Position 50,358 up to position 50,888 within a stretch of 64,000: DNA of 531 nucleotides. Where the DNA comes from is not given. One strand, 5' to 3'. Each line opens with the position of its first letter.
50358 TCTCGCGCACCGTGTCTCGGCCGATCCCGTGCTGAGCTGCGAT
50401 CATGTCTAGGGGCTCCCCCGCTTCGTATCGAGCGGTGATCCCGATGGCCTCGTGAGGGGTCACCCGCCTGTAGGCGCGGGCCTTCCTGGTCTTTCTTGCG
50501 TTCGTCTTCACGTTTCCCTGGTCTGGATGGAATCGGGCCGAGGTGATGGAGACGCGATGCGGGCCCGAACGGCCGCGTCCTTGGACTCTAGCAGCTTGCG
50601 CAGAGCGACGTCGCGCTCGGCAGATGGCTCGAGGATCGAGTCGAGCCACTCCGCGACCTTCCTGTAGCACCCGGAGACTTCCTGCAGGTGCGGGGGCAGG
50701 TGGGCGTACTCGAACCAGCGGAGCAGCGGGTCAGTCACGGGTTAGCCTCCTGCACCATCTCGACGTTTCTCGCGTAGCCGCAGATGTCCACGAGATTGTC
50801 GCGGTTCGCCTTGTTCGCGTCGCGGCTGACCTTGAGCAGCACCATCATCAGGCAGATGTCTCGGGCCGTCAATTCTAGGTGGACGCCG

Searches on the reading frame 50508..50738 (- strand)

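Call 86: search_protein_families(library=pfam, proteins=[window:50508-50738:-], max_evalue=0.05)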
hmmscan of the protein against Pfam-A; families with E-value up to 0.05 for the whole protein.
window:50508-50738:- (76 aa): 0 families

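Call 87: search_protein_families(library=phrogs, proteins=[window:50508-50738:-], max_evalue=0.05)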
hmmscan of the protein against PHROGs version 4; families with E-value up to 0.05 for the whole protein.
window:50508-50738:- (76 aa): 3 families
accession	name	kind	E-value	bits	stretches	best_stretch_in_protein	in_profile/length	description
phrog_1761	-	unknown function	7.5e-20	72.6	1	1-62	78-139/148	-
phrog_5120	-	unknown function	9.3e-16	58.9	1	2-62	11-71/79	-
phrog_1454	-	unknown function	0.0051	17.9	1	19-51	32-64/81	-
